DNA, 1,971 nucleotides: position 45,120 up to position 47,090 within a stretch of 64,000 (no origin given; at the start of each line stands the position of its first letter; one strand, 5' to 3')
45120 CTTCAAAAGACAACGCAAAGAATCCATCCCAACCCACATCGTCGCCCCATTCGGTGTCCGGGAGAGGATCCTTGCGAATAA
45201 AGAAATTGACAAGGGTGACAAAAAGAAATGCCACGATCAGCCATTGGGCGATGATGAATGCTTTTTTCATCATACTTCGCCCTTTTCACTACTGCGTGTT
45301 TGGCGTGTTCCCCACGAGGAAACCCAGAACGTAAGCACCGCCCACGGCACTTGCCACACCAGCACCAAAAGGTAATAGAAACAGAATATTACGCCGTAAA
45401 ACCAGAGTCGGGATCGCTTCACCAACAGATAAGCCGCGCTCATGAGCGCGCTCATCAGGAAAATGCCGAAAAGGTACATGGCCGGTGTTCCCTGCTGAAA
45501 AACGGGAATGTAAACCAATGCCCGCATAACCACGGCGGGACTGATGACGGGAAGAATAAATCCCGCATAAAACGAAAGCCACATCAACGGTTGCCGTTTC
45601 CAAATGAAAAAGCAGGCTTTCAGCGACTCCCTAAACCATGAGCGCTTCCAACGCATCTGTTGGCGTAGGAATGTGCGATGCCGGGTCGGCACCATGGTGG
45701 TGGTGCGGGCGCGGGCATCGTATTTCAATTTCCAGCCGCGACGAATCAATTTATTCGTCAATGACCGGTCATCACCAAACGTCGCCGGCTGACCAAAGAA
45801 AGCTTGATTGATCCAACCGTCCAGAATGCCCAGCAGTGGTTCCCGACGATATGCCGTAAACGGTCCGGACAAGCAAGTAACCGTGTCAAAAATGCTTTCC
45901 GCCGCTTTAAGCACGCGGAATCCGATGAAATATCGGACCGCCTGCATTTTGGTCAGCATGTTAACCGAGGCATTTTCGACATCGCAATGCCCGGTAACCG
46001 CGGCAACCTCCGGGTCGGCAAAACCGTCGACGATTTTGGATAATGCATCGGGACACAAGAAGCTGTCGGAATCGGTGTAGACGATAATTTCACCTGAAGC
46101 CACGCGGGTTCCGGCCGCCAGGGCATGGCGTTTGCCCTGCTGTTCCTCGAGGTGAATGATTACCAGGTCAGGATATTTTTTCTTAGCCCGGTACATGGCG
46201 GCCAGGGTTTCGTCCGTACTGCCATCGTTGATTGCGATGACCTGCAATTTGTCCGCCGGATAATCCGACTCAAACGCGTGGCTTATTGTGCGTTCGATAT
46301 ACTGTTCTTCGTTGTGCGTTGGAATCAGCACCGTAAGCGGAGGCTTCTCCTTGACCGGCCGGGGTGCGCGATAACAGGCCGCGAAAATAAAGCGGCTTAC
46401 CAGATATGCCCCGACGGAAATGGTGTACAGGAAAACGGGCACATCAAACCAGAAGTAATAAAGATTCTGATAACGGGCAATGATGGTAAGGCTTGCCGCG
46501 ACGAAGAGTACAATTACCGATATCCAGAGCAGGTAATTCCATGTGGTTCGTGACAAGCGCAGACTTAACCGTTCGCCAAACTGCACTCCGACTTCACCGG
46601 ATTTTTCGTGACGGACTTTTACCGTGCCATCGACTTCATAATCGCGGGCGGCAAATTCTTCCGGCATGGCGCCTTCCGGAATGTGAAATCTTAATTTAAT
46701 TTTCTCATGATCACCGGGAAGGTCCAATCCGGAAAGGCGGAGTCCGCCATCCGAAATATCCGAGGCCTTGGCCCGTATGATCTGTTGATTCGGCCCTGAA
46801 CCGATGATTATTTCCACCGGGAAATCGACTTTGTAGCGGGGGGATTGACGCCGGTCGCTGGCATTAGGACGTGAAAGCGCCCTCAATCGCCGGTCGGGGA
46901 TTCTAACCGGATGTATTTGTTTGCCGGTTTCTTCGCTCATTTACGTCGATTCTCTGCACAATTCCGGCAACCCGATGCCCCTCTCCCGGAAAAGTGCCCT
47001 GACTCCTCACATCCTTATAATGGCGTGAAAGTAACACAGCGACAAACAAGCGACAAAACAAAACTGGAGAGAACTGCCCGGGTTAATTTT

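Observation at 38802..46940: Synthase-dependent exopolysaccharide system with unusual fusions: PilZ–GT2 synthase, TM-anchored PgaB-like deacetylase, and a 1521-aa TPR–insert–beta-barrel exporter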

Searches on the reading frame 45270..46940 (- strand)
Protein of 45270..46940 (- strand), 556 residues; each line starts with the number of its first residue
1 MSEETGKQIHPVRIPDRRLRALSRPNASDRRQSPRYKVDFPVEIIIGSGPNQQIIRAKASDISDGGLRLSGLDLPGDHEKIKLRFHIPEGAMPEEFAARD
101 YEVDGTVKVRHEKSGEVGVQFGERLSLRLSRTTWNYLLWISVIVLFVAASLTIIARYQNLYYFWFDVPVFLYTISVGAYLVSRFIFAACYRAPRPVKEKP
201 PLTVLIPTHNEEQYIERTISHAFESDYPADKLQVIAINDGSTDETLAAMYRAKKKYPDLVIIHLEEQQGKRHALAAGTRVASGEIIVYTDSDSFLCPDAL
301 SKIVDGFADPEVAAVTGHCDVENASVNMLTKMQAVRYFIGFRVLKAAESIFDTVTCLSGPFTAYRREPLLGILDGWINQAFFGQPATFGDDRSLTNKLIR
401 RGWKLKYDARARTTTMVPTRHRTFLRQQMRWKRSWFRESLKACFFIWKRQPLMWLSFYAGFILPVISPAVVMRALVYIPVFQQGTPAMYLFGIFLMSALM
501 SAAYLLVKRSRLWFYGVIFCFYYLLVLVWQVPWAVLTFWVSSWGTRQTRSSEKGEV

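Call 6: search_protein_families(library=pfam, proteins=[window:45270-46940:-], max_evalue=0.1)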
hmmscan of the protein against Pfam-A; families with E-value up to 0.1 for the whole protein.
window:45270-46940:- (556 aa): 7 families
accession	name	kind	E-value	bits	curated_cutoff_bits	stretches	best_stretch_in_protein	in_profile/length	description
PF00535.33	Glycos_transf_2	-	2.7e-29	102.7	23.3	1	203-369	1-164/168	Glycosyl transferase family 2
PF13641.12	Glyco_tranf_2_3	-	7.3e-28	98.6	27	1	200-433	1-229/230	Glycosyltransferase like family 2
PF03142.21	Chitin_synth_2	-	1.3e-18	67.4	27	2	238-365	157-285/527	Chitin synthase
PF13506.12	Glyco_transf_21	-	5.3e-10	39.5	21.7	1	270-433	18-174/174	Glycosyl transferase family 21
PF13632.12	Glyco_trans_2_3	-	4.1e-09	37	27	1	285-493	1-183/198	Glycosyl transferase family group 2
PF07238.19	PilZ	-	4e-08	34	22.5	1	29-136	1-99/102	PilZ domain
PF10111.15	Glyco_tranf_2_2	-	5.4e-07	29.8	27.3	1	204-304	2-103/276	Glycosyltransferase like family 2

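Call 7: search_protein_families(library=ncbifam, proteins=[window:45270-46940:-], max_evalue=0.1)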
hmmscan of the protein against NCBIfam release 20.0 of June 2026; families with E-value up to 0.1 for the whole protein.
window:45270-46940:- (556 aa): 26 families (the best 25 are shown)
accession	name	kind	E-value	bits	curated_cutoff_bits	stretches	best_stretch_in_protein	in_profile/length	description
TIGR04242.1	nodulat_NodC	equivalog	4.6e-51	174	550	1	189-546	37-394/395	chitooligosaccharide synthase NodC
TIGR03937.1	PgaC_IcaA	equivalog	7.2e-43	147.1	422.3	1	191-490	36-328/407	poly-beta-1,6-N-acetyl-D-glucosamine synthase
TIGR03111.1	glyc2_xrt_Gpos1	hypoth_equivalog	4.2e-27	95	363.95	1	162-370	11-228/439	TIGR03111 family XrtG-associated glycosyltransferase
TIGR03965.1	mycofact_glyco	equivalog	4.8e-21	75.2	280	1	190-430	64-291/467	mycofactocin biosynthesis glycosyltransferase MftF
TIGR03030.1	CelA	equivalog_domain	2.9e-14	52.1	699.1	2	191-249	118-181/714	UDP-forming cellulose synthase catalytic subunit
TIGR03472.1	HpnI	equivalog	5e-12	45.3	310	1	177-480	22-321/373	bacteriohopanetetrol glucosamine biosynthesis glycosyltransferase HpnI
NF041875.1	EPS_EpsD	equivalog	1.7e-11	44.1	370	1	202-308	1-105/325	exopolysaccharide biosynthesis glycosyltransferase EpsD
NF041865.1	EpsU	equivalog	4.2e-11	42.5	700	1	175-339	13-178/394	exopolysaccharide biosynthesis GT2 family glycosyltransferase EpsU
NF007482.0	PRK10073.1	equivalog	5.8e-11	42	423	1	198-305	4-108/334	glycosyltransferase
NF047588.1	GlcsyltransPgfSStrep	equivalog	2.4e-10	40.2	500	1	202-309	3-112/308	glycosyltransferase PgfS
TIGR04283.1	glyco_like_mftF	equivalog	4.8e-10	39.4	182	1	202-322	1-112/221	TIGR04283 family arsenosugar biosynthesis glycosyltransferase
NF047683.1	TeichurnBiosyTuaG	equivalog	1.8e-09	37.6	400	1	197-328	3-133/252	teichuronic acid biosynthesis protein TuaG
NF010496.0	PRK13915.1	equivalog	5.2e-09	35.6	262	1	197-307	28-142/307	glucosyl-3-phosphoglycerate synthase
TIGR03469.1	HpnB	hypoth_equivalog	2.3e-07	30.2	379.25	1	197-308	41-161/386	hopene-associated glycosyltransferase HpnB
NF007986.1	PRK10714.1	equivalog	3.1e-07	29.7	529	1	202-306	8-114/316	undecaprenyl-phosphate 4-deoxy-4-formamido-L-arabinose transferase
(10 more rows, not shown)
